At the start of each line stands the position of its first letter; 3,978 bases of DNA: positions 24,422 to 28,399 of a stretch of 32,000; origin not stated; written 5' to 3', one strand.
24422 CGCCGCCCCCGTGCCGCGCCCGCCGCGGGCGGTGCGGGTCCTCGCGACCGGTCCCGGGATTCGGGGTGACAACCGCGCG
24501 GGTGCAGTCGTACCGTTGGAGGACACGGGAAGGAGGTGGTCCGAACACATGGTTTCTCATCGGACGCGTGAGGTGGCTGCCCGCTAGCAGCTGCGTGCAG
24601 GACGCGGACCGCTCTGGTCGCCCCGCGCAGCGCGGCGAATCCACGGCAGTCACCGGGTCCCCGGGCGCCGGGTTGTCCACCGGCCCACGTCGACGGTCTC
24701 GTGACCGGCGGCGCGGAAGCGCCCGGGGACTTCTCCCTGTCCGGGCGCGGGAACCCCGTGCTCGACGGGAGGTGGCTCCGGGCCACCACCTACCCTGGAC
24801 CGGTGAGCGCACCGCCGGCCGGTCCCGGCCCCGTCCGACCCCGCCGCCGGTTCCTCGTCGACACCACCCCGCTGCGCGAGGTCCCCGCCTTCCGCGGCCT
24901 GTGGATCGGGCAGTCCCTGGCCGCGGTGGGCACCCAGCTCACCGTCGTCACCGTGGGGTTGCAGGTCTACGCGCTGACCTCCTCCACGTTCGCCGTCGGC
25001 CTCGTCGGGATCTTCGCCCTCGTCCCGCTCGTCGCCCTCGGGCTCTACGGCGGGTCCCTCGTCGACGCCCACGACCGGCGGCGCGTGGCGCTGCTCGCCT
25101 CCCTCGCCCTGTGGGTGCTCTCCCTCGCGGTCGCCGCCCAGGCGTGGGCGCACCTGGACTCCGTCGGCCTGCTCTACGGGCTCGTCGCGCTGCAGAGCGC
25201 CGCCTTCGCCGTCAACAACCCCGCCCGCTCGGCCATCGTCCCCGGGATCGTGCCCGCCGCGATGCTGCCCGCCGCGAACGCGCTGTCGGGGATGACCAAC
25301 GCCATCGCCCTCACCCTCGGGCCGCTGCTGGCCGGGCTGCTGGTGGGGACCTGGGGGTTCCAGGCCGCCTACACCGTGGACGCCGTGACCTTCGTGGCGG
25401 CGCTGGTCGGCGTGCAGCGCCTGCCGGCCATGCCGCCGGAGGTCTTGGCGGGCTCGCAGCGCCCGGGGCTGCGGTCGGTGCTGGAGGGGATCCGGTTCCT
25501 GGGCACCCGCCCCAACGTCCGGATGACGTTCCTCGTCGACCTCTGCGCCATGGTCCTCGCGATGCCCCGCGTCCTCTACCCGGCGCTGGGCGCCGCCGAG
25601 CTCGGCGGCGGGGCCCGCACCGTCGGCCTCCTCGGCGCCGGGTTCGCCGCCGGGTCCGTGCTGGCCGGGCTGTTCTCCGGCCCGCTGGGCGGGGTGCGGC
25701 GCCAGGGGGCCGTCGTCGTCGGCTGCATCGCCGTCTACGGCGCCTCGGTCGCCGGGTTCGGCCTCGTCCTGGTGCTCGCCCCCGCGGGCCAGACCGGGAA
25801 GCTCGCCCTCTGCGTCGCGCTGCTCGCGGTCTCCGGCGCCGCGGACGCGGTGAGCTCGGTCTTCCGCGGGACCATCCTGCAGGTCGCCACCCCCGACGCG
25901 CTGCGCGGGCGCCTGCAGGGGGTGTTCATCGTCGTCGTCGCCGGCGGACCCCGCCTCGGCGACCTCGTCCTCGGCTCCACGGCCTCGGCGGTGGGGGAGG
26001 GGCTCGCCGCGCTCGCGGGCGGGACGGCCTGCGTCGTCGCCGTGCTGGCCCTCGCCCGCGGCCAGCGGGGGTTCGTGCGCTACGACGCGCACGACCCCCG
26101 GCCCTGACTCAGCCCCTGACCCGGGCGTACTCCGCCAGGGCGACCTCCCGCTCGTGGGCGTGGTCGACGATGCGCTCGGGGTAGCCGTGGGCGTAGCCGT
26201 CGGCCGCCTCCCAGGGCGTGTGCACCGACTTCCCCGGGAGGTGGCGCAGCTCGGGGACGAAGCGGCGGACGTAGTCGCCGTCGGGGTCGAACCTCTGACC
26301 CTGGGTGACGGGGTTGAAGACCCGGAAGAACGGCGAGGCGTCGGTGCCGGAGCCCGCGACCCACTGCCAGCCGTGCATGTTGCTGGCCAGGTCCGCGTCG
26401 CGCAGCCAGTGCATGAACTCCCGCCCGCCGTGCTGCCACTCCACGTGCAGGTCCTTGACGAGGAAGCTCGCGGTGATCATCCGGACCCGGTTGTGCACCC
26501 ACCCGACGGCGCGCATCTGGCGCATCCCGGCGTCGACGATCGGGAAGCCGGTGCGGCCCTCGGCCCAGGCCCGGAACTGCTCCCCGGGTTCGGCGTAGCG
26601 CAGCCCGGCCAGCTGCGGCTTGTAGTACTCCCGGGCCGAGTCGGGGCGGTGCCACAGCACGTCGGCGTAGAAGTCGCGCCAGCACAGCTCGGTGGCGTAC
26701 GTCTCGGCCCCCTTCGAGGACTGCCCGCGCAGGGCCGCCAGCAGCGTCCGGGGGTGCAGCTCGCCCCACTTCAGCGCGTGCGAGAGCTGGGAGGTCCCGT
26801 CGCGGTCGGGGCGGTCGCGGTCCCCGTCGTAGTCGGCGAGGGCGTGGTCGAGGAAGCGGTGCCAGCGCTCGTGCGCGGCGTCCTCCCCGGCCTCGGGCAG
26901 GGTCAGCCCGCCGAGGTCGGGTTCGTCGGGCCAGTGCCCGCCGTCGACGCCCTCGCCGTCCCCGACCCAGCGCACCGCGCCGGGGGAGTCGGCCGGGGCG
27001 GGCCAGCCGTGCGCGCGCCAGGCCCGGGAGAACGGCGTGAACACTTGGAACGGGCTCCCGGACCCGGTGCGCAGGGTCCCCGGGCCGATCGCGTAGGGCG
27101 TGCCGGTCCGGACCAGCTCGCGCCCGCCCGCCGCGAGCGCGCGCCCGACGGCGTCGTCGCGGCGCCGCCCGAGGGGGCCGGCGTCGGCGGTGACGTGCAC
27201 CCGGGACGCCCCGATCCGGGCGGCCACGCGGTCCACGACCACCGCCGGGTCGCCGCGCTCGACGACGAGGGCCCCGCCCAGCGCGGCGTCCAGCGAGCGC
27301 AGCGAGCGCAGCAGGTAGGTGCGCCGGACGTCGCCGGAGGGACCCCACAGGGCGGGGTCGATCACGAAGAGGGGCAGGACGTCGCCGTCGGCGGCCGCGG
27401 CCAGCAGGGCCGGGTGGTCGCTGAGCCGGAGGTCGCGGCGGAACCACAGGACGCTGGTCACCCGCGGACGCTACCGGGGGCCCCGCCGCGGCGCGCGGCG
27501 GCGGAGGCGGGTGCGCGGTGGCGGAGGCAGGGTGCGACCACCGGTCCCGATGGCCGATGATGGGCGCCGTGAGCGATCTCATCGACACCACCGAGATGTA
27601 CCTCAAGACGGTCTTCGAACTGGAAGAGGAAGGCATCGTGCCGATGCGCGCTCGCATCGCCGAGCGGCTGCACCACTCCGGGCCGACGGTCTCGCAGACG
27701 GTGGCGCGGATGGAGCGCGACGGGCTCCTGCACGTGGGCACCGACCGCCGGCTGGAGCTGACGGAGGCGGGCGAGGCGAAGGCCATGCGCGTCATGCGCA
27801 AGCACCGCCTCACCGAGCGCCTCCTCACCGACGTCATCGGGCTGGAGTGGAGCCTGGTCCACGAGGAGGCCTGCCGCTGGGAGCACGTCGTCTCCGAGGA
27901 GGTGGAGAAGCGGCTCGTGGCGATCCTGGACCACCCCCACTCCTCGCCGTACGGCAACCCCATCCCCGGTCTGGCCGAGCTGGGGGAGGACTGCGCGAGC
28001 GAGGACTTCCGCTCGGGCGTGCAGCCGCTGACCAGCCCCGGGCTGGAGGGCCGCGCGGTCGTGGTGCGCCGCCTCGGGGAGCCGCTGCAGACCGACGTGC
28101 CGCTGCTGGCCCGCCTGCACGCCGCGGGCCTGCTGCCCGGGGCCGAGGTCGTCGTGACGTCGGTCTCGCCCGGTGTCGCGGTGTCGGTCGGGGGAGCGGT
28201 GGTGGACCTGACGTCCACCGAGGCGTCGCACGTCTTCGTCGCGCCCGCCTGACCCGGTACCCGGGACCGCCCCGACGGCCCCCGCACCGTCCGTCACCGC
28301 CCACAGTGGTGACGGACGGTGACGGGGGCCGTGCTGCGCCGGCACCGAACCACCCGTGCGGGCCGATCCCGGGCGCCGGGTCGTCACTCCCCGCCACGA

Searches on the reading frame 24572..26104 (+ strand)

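Call 68: search_protein_families(library=pfam, proteins=[window:24572-26104:+], max_evalue=0.00001)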
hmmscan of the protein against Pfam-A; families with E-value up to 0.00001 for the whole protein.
window:24572-26104:+ (511 aa): 2 families
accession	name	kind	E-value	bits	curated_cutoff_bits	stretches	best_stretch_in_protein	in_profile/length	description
PF05977.19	MFS_3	-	1.6e-33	116.4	27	1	99-495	5-391/524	Transmembrane secretion effector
PF07690.21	MFS_1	-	1.2e-21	77.5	33.4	1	110-327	1-214/347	Major Facilitator Superfamily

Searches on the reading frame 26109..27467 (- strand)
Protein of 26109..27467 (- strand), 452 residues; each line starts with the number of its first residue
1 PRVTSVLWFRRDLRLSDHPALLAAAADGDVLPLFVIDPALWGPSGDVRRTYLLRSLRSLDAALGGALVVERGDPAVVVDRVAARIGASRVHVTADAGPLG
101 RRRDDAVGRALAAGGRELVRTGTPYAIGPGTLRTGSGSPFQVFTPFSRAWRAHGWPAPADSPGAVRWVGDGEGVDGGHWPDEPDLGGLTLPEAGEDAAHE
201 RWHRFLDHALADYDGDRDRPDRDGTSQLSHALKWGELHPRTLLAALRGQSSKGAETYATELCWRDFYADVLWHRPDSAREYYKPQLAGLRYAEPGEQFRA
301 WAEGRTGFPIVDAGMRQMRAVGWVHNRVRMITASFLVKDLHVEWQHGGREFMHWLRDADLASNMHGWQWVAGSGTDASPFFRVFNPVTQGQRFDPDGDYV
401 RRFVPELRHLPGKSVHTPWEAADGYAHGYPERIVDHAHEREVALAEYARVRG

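Call 68: search_protein_families(library=pfam, proteins=[window:26109-27467:-], max_evalue=0.00001)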
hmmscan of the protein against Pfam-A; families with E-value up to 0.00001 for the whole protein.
window:26109-27467:- (452 aa): 2 families
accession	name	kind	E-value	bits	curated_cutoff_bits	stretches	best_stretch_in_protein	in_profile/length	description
PF03441.19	FAD_binding_7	-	1.2e-77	260.3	27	1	259-448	3-202/203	FAD binding domain of DNA photolyase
PF00875.24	DNA_photolyase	-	2.1e-41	142.1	26.6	1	5-155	1-157/164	DNA photolyase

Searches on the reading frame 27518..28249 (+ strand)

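Call 6: search_protein_families(library=pfam, proteins=[window:27518-28249:+], max_evalue=0.1)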
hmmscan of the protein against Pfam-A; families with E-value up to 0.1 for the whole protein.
window:27518-28249:+ (244 aa): 10 families
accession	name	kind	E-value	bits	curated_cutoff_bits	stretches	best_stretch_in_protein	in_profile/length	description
PF02742.21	Fe_dep_repr_C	-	1.4e-28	99.1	27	1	82-150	1-69/70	Iron dependent repressor, metal binding and dimerisation domain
PF01325.25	Fe_dep_repress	-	3.3e-16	59.7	26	1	20-77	1-58/60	Iron dependent repressor, N-terminal DNA binding domain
PF04023.20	FeoA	-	3.1e-10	40.4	23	1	177-242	8-73/74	FeoA domain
PF12802.13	MarR_2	-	1.7e-06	28.5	27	1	46-78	25-60/61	MarR family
PF00126.33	HTH_1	-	0.00016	22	26.6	1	48-86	20-60/60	Bacterial regulatory helix-turn-helix protein, lysR family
PF13412.12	HTH_24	-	0.00026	20.9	21.9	1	46-70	22-46/48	Winged helix-turn-helix DNA-binding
PF18357.7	DtxR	-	0.00049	20.8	25.9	1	179-233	15-69/79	Diphteria toxin repressor SH3 domain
PF13545.12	HTH_Crp_2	-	0.0066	16.8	27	1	44-81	25-61/70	Crp-like helix-turn-helix domain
PF01047.28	MarR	-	0.011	16.1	24.6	1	34-72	11-48/59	MarR family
PF06969.22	HemN_C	-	0.083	13.4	24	0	58-85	38-64/67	HemN C-terminal domain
